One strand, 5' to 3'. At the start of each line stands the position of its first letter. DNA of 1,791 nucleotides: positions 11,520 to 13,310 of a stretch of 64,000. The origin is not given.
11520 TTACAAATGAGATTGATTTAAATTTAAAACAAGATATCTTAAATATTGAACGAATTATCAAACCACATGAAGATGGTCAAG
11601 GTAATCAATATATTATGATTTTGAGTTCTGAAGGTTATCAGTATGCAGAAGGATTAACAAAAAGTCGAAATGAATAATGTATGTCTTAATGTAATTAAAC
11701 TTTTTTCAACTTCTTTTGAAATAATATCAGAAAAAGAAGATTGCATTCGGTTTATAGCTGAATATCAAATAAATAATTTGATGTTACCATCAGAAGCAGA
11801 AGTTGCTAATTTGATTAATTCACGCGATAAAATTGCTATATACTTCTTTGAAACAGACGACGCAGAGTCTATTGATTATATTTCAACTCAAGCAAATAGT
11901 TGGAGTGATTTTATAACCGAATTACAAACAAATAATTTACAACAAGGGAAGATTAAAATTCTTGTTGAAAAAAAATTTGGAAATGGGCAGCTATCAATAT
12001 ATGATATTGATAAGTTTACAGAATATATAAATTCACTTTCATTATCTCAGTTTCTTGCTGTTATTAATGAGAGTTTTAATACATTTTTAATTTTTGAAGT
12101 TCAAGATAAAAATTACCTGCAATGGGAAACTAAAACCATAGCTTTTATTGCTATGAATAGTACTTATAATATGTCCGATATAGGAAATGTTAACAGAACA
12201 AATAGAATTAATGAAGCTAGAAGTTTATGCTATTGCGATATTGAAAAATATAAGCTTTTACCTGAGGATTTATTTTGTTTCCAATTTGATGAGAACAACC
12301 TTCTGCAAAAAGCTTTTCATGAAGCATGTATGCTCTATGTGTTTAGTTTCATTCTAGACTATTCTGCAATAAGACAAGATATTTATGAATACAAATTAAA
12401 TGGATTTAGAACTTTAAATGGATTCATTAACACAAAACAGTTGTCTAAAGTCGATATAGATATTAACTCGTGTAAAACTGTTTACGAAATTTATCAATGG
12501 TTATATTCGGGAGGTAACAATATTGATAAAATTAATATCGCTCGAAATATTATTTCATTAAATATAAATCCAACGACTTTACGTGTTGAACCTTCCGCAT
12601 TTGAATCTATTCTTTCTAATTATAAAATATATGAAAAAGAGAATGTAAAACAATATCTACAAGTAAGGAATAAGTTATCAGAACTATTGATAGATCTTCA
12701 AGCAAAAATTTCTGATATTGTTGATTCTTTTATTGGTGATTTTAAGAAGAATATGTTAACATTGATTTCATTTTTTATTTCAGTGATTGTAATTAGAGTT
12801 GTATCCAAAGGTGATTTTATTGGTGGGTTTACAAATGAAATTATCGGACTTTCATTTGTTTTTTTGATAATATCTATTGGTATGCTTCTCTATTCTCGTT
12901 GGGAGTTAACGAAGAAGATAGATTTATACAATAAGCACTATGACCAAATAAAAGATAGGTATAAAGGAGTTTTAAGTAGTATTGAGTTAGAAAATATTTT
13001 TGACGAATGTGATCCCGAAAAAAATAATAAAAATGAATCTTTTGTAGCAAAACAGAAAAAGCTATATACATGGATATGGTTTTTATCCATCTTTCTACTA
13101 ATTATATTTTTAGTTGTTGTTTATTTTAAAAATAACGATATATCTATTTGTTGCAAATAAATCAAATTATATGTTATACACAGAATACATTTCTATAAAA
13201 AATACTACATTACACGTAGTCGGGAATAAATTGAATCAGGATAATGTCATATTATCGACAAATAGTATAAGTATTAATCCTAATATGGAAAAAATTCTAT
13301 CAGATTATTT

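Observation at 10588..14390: Uncharacterised three-gene module (NdpA-like / membrane-anchored 496-aa protein / NdpA-like) docked to the 3' end of a type I R-M operon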

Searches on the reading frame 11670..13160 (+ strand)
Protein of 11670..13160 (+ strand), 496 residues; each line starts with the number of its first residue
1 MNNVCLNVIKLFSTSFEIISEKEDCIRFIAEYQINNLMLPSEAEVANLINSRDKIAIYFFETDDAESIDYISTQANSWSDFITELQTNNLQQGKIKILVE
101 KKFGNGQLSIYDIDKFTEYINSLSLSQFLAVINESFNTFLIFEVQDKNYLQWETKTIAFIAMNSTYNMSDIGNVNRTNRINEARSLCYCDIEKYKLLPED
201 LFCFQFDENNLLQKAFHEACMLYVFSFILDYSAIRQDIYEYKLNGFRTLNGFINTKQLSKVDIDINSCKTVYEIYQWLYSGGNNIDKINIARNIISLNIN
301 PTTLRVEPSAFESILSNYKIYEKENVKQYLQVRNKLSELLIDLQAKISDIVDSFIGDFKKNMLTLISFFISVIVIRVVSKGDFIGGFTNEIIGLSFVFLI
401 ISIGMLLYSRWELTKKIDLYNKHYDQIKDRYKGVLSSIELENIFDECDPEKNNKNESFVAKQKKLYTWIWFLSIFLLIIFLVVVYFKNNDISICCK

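Call 3: search_protein_families(library=pfam, proteins=[window:11670-13157:+], max_evalue=1)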
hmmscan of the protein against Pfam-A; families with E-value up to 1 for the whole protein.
window:11670-13157:+ (496 aa): 5 families
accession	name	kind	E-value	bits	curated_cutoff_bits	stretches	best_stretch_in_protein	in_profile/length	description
PF06757.18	Ins_allergen_rp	-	0.031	14.6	23.2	1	229-310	13-91/174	Insect allergen related repeat, nitrile-specifier detoxification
PF23942.1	DUF7277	-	0.2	12.8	27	0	68-118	22-72/87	Domain of unknown function (DUF7277)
PF06103.16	DUF948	-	0.31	11.7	37.2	1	391-438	5-49/89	Bacterial protein of unknown function (DUF948)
PF06781.17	CrgA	-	0.51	11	24.8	0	453-492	22-61/89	Cell division protein CrgA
PF20669.3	Exo70_N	-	0.55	11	23.9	0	308-345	15-49/83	Exocyst complex component Exo70 N-terminal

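Call 4: search_protein_families(library=padloc, proteins=[window:11670-13157:+], max_evalue=1)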
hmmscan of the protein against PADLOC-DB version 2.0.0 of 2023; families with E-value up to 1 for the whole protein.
window:11670-13157:+ (496 aa): 0 families

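Call 5: search_protein_families(library=ncbifam, proteins=[window:11670-13157:+], max_evalue=1)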
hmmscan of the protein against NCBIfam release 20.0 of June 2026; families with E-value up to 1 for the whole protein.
window:11670-13157:+ (496 aa): 2 families
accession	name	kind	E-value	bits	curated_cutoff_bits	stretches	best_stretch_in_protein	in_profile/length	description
NF003657.0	PRK05289.1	equivalog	0.069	12.2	226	1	217-287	158-229/264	acyl-ACP--UDP-N-acetylglucosamine O-acyltransferase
NF047941.1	TatB_Rickett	equivalog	0.098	12.9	75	1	392-454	4-69/84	Sec-independent protein translocase subunit TatB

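Call 6: search_protein_families(library=phrogs, proteins=[window:11670-13157:+], max_evalue=1)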
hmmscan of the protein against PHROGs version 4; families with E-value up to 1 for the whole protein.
window:11670-13157:+ (496 aa): 3 families
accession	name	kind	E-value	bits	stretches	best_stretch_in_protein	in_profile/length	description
phrog_32650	-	unknown function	1.7e-38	133.8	1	94-479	95-472/478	-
phrog_35481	-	unknown function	0.031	15.4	0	127-211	10-95/143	-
phrog_33977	-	unknown function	0.18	13.3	0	41-72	2-33/62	-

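Call 8: find_homologous_proteins(query=window:11670-13157:+)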
Query window:11670-13157:+ (496 aa): 191 proteins with E <= 0.001 among 8000 candidates; the best 120 are listed.
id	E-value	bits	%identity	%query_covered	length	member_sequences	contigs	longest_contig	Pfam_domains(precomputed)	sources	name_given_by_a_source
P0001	0.0e+0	1084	100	100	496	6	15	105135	-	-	-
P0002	1.0e-266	903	83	100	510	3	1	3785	-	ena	-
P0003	8.8e-230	782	72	100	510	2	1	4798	-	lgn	-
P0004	2.4e-225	767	71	100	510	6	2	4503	-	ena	-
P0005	2.0e-219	747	70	100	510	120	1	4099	-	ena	-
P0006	1.3e-218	745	70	100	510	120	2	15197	-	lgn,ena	-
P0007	3.5e-216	737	70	100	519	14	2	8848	-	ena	-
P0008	4.8e-212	723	68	100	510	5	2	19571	-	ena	-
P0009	9.3e-206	702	66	93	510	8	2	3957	-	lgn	-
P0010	3.1e-194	664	63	99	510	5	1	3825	-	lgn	-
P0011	3.2e-193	661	63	98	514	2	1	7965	-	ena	-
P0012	5.9e-193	660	62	99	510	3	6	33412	-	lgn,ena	-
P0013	8.5e-193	660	62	99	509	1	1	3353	-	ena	-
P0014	7.7e-187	640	62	95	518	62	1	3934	-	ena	-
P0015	2.8e-186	638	61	98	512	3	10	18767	-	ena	-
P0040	1.6e-125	438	47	99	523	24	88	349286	-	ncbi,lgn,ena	-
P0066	1.5e-109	385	52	78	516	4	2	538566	-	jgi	-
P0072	1.6e-104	369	45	89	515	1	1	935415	-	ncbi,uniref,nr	ncbi:hypothetical protein [Cyclobacterium marinum]|uniref:hypothetical protein n=1 Tax=Cyclobacteriu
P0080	2.7e-99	351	47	86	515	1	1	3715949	-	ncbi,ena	-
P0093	7.6e-90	320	36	99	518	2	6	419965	-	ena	-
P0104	5.2e-84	301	37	97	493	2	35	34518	-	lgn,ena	-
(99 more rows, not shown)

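Call 10: search_solved_structures(query=window:11670-13157:+, max_evalue=10)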
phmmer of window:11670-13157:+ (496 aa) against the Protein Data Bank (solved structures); distinct sequences matched with E-value up to 10: 0.

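Call 12: find_encoding_contigs(protein=P0072, flank=8000, max_places=2)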
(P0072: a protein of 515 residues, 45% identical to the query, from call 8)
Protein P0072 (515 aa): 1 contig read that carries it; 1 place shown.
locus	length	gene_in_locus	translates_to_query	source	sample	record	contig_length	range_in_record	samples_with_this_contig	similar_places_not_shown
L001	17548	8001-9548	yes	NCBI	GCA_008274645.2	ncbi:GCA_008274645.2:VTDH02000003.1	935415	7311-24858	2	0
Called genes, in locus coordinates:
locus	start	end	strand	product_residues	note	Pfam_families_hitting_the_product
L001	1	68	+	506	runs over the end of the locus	PF13007:LZ_Tnp_IS66, PF13005:zf-IS66 (weak), PF03050:DDE_Tnp_IS66, PF13817:DDE_Tnp_IS66_C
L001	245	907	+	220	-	-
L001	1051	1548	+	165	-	-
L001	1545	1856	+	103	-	PF18287:Hfx_Cass5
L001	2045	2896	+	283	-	-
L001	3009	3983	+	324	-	-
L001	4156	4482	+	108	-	-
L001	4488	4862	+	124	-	-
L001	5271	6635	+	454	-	PF01548:DEDD_Tnp_IS110, PF02371:Transposase_20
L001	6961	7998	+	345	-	-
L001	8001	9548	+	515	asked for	-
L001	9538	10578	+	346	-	PF04245:NA37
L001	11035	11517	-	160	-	PF08388:GIIM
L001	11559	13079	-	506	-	PF13007:LZ_Tnp_IS66, PF13005:zf-IS66 (weak), PF03050:DDE_Tnp_IS66, PF13817:DDE_Tnp_IS66_C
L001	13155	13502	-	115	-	PF05717:TnpB_IS66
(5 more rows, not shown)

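Call 13: find_encoding_contigs(protein=P0080, flank=8000, max_places=2)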
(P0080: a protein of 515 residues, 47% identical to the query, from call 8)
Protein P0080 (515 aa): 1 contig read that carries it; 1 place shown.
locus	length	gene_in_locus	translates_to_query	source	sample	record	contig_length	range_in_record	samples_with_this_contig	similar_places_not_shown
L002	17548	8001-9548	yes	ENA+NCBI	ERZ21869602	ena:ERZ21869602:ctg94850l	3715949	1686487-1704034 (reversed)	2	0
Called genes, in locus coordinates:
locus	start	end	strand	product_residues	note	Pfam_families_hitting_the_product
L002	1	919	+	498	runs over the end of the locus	-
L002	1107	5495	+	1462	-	PF00156:Pribosyltran (faint)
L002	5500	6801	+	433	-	PF01048:PNP_UDP_1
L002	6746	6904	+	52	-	-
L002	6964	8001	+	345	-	-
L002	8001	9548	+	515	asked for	-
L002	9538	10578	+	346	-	-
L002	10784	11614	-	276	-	PF01656:CbiA (faint), PF13479:AAA_24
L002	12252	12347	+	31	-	-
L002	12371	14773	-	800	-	PF04851:ResIII, PF00270:DEAD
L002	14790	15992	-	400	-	PF17293:Arm-DNA-bind_5, PF13102:Phage_int_SAM_5, PF00589:Phage_integrase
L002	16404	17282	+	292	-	PF00009:GTP_EFTU, PF00350:Dynamin_N (faint), PF01926:MMR_HSR1, PF02421:FeoB_N, PF03193:RsgA_GTPase (faint), PF10662:PduV-EutP (weak), PF07650:KH_2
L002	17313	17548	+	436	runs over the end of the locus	PF00009:GTP_EFTU (weak), PF01926:MMR_HSR1, PF02421:FeoB_N, PF04548:AIG1 (weak), PF00009:GTP_EFTU, PF01926:MMR_HSR1, PF02421:FeoB_N, PF14714:KH_dom-like, +5 more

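Call 14: find_encoding_contigs(protein=P0040, flank=8000, max_places=4)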
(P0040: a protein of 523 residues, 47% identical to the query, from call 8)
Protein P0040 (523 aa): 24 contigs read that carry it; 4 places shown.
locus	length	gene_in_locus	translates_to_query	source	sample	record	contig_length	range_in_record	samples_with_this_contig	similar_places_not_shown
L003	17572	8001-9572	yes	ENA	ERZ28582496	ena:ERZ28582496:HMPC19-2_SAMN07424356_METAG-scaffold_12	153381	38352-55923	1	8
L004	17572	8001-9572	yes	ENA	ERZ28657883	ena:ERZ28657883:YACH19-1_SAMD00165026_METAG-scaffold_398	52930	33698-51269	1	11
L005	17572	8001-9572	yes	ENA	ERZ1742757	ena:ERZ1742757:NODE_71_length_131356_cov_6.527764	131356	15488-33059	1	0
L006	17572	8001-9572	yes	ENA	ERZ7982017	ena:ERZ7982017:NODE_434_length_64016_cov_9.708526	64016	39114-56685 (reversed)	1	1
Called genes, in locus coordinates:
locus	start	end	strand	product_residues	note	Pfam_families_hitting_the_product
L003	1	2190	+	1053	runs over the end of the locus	PF13620:CarboxypepD_reg, PF13715:CarbopepD_reg_2, PF07715:Plug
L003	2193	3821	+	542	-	PF12741:SusD-like, PF12771:SusD-like_2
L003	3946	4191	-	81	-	-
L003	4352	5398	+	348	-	PF02275:CBAH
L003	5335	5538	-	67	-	-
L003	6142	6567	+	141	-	-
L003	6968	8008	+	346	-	-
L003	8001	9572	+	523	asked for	-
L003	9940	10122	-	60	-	-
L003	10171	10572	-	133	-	-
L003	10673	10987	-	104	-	PF12728:HTH_17 (weak)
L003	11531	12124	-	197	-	PF09357:RteC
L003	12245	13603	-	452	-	PF02321:OEP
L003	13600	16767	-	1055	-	PF00873:ACR_tran, PF03176:MMPL, PF02355:SecD_SecF_C (faint), PF03176:MMPL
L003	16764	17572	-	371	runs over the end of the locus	PF25917:BSH_RND, PF25973:BSH_CzcB (weak), PF25876:HH_MFP_RND (weak), PF25885:HH_EMRA (weak), PF25944:Beta-barrel_RND, PF25967:RND-MFP_C (weak), PF25975:CzcB_C (weak), PF25989:YknX_C, +2 more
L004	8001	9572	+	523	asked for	-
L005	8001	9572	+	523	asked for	-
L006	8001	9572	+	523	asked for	-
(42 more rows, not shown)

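Call 16: find_related_loci(query=A1, collection=genome_contigs, flank=10000)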
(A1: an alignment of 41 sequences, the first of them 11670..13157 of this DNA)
Query A1 (496 aa) in genome_contigs; peptide patterns used: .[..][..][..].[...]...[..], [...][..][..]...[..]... (x = any residue, [..] = any of these).
130 stretches matched a pattern; 51 encode a relative of the query (tblastn E <= 1e-3); 51 distinct loci.
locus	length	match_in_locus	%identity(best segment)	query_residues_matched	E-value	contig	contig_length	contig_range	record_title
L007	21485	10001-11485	70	1-494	0e+0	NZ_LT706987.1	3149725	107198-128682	Prevotella ihumii strain Marseille-P3385T, whole genome shotgun sequence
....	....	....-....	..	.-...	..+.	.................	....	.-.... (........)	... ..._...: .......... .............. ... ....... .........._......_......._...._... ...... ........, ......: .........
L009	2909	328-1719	50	1-473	2e-139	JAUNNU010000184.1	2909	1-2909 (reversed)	MAG: Bacteroidia bacterium isolate S33M_St_15 NODE_20626_length_2909_cov_5.664331, whole genome shotgun sequence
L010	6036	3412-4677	46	69-489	3e-100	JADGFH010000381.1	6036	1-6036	MAG: Labilibaculum sp. isolate OB13 NODE_2675_length_6036_cov_4.103588, whole genome shotgun sequence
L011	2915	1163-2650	36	1-495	2e-91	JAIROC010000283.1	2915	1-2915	MAG: Bacteroidales bacterium isolate Cd354_bin6 k119_2468296, whole genome shotgun sequence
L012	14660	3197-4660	37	1-493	4e-89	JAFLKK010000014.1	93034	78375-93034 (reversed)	MAG: Paludibacter sp. isolate LaCa_MAG_3 c_000000000403, whole genome shotgun sequence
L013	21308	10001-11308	38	48-489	2e-86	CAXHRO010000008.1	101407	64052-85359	MAG: uncultured Muribaculaceae bacterium isolate ena-SAMPLE-TAB-22-03-2024-10:43:23:861-115592 genome assembly, contig:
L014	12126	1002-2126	40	95-473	6e-81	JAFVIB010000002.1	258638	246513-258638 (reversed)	MAG: Alistipes sp. isolate RGIG5190 Sheep_Cecum-1__c35, whole genome shotgun sequence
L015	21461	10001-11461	35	1-493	2e-80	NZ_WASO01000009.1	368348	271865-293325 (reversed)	MAG: Paludibacter sp. isolate SA7853_bin1 NODE_13_length_368348_cov_200.453954, whole genome shotgun sequence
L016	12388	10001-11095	41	95-463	4e-77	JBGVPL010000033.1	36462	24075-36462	MAG: Candidatus Aphodosoma sp. isolate fecal_MAG_189 fecal_MAG_189_contig_0033, whole genome shotgun sequence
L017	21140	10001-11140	35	105-486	8e-77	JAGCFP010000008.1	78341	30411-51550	MAG: Bacteroidaceae bacterium isolate RGIG9747 Yak_Omasum-4__c96389, whole genome shotgun sequence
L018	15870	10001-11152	34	105-488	8e-74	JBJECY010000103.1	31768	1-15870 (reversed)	MAG: Muribaculaceae bacterium isolate LOHA20_bin.027 NODE_590_length_31768_cov_7.832403, whole genome shotgun sequence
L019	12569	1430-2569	35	105-486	7e-73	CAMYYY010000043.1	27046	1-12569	MAG TPA_asm: uncultured Bacteroidales bacterium isolate SRR10912534_bin.86_metaWRAP_v1.3_MAG genome assembly, contig: ER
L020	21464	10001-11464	36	1-493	1e-86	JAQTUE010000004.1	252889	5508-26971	MAG: Paludibacter sp. isolate STB_57 NODE_99_length_252889_cov_8.806142_Sandtown_B, whole genome shotgun sequence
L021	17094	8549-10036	38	1-495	2e-89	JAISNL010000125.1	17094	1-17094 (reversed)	MAG: Prevotellaceae bacterium isolate Im510_bin87 k119_187756, whole genome shotgun sequence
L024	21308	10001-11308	31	47-491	3e-60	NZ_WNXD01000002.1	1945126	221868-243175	Pedobacter planticolens strain LMG 31464 NODE_2_length_1945126_cov_23.915084, whole genome shotgun sequence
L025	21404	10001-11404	31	9-474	2e-57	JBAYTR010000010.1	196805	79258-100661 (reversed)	MAG: Bacteroidia bacterium isolate SO_2016_LW3_13 scaffold00088_LW162_2016, whole genome shotgun sequence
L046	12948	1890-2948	31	94-445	4e-48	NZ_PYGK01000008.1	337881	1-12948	Chitinophaga ginsengisoli strain DSM 18107 Ga0180988_108, whole genome shotgun sequence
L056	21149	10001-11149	27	94-481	1e-32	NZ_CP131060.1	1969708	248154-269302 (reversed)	Methanolapillus millepedarum strain Ac7 chromosome, complete genome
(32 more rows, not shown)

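Call 25: predict_structure(alignment_id=A1)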
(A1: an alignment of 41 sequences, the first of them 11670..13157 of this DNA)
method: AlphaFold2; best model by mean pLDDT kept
length: 496 residues; sequences in the alignment: 41
mean_pLDDT: 84.1   pTM: 0.68
mean pLDDT of the five models: 84.1, 83.0, 82.6, 81.7, 80.4
residues with pLDDT >= 90: 188; 70-90: 254; 50-70: 44; < 50: 10
segments of 3 or more residues with pLDDT < 50: 450-456, 494-496
pLDDT, mean of each block of 10 residues (from residue 1): 82 92 94 91 89 92 83 86 87 92 90 95 94 90 92 92 80 79 84 84 89 94 93 90 91 92 91 92 85 93 91 89 77 76 77 80 81 71 71 85 85 81 77 66 59 54 78 85 80 50
secondary structure, 60 per line:
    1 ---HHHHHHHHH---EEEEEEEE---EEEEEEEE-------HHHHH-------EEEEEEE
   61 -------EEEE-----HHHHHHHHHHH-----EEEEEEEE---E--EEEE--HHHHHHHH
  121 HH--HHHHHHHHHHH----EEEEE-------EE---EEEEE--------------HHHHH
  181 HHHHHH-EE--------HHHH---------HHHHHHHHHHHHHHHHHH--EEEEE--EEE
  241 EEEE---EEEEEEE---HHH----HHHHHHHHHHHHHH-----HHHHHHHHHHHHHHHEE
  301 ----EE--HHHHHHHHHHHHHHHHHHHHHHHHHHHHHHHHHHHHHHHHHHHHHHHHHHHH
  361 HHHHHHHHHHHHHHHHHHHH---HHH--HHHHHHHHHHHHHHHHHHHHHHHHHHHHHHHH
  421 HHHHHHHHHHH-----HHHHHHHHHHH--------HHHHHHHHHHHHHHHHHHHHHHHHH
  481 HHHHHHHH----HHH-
elements in order: H4-12 E16-23 E27-34 H42-46 E54-60 E68-71 H77-87 E93-100 E107-110 H113-122 H125-135 E140-144 E157-161 H176-186 H198-201 H211-228 E231-235 E238-244 E248-254 H265-278 H284-298 H309-380 H389-431 H437-447 H456-488

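Call 30: fold_search(model_id=the predicted structure, library=pdb)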
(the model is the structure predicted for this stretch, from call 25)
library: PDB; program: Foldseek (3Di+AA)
matches with E <= 10: 265; with E <= 0.001: 0
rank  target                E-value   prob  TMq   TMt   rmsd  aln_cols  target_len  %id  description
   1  5o5x_B                2.5e-01  0.08  0.09  0.09  17.5       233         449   13  Crystal structure of Thermococcus litoralis ADP-dependent glucokinase (GK) (released 2018-10-24)
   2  4bkw                  5.8e-01  0.16  0.09  0.09   9.7       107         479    8  Crystal structure of the C-terminal region of human ZFYVE9 (released 2013-05-15)
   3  2cbf                  7.8e-01  0.41  0.09  0.17   4.2        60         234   17  THE X-RAY STRUCTURE OF A COBALAMIN BIOSYNTHETIC ENZYME, COBALT PRECORRIN-4 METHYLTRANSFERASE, CBIF, FROM BACILLUS MEGATE (released 1999-05-11)
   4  4tql_A                7.8e-01  0.35  0.14  0.28  16.8       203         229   12  Computationally designed three helix bundle (released 2014-10-15)
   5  2rjz_B                7.8e-01  0.08  0.07  0.15   9.1       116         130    6  Crystal structure of the type 4 fimbrial biogenesis protein PilO from Pseudomonas aeruginosa (released 2007-11-06)
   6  5uvr                  8.3e-01  0.08  0.08  0.23   7.9        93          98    6  The core region of PilO from the type IV pilus system of Pseudomonas aeruginosa (released 2018-02-21)
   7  6m6z_A                9.1e-01  0.41  0.17  0.35  25.7       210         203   14  A de novo designed transmembrane nanopore, TMH4C4 (released 2020-06-24)
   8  1rka                  9.1e-01  0.06  0.11  0.16  22.1       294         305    8  THE APO FORM OF E. COLI RIBOKINASE (released 1999-08-31)
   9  4ye2_B                9.6e-01  0.07  0.06  0.15  15.3       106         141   10  The 1.35 structure of a viral RNase L antagonist reveals basis for the 2'-5'-oligoadenylate binding and enzyme activit (released 2015-04-29)
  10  6r2g_A                1.0e+00  0.72  0.20  0.51   6.9       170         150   12  Crystal structure of a single-chain protein mimetic of the gp41 NHR trimer in complex with the synthetic CHR peptide C (released 2019-07-10)
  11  8wg0_B                1.0e+00  0.16  0.08  0.06   6.9        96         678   12  Crystal structure of GH97 glucodextranase from Flavobacterium johnsoniae in complex with glucose (released 2024-05-08)
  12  8wg2_B                1.0e+00  0.15  0.08  0.06   7.0        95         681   13  Crystal structure of GH97 glucodextranase mutant E509Q from Flavobacterium johnsoniae in complex with isomaltotriose (released 2024-05-08)
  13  1n48_A                1.1e+00  0.23  0.09  0.12   5.7        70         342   13  Y-family DNA polymerase Dpo4 in complex with DNA containing abasic lesion (released 2004-02-24)
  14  8wg0_A                1.1e+00  0.12  0.08  0.06   6.0        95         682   12  Crystal structure of GH97 glucodextranase from Flavobacterium johnsoniae in complex with glucose (released 2024-05-08)
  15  9hgg_A                1.2e+00  0.13  0.11  0.27   9.8       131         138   10  SETD2 peptide bound to SPOP MATH domain (released 2025-04-23)
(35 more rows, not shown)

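Call 63: search_protein_families(library=pfam, alignment_id=A5, max_evalue=0.00001)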
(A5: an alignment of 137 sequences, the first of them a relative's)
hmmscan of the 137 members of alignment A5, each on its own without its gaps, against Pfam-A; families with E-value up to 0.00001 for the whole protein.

A. member 1, L001:11038-11517:- (160 aa): 1 family
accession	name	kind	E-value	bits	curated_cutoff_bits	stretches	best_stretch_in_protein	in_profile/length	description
PF08388.16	GIIM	-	1.7e-08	34.8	23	1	85-150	3-69/80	Group II intron, maturase-specific domain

B. families by the number of members that match (of 137 scanned): 145 families (the first 25 are shown)
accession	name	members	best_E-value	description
PF13175.12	AAA_15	4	1.9e-20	AAA ATPase domain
PF02463.25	SMC_N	3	1.1e-13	RecF/RecN/SMC N terminal domain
PF13476.12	AAA_23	3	2.5e-08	AAA domain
PF02321.23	OEP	2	7.6e-49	Outer membrane efflux protein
PF02384.22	N6_Mtase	2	1.2e-35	N-6 DNA Methylase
PF13472.12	Lipase_GDSL_2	2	5.9e-29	GDSL-like Lipase/Acylhydrolase family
PF00078.32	RVT_1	2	1.7e-28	Reverse transcriptase (RNA-dependent DNA polymerase)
PF07669.17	Eco57I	2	2.8e-28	Eco57I restriction-modification methylase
PF00270.35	DEAD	2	6.7e-24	DEAD/DEAH box helicase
PF13304.12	AAA_21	2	1.6e-20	AAA domain, putative AbiEii toxin, Type IV TA system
PF01048.26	PNP_UDP_1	2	7e-18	Phosphorylase superfamily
PF17293.8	Arm-DNA-bind_5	2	1.7e-15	Arm DNA-binding domain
PF04851.21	ResIII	2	1e-10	Type III restriction enzyme, res subunit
PF20473.4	MmeI_Mtase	2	1.2e-07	MmeI, DNA-methyltransferase domain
PF00873.25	ACR_tran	1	1.5e-297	AcrB/AcrD/AcrF family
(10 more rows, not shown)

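Call 64: search_protein_families(library=padloc, alignment_id=A5, max_evalue=1e-10)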
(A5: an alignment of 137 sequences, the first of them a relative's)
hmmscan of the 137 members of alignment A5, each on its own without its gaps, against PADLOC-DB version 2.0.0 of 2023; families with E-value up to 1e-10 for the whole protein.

A. member 1, L001:11038-11517:- (160 aa): 0 families

B. families by the number of members that match (of 137 scanned): 401 families (the first 25 are shown)
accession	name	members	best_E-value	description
PDLC02959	RT-Protease_XI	3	4.8e-94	single gene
PDLC02960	RT-Protease_XI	3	5.8e-94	single gene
PDLC02961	RT-TIR_XII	2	8e-89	single gene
PDLC02962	RT-TIR_XII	2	2e-88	single gene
PDLC02956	RT_XIII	2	1.9e-75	-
PDLC02946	RT_III-A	2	1.5e-66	-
PDLC02966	RT-Toprim_I-C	2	5.2e-66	single gene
PDLC02963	RT-Toprim_I-C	2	3e-65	single gene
PDLC02942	RT_III-A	2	8.3e-60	-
PDLC02943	RT_III-A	2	1.3e-58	-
PDLC01136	RT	2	1.6e-57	RT (reverse transcriptase)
PDLC02941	RT_II-A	2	8.4e-57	-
PDLC03739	RT_Ec107-like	2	1.7e-53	retron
PDLC03237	MTase_II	2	8.1e-53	Type II methyltransferase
PDLC02948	RT_IX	2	9.4e-44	-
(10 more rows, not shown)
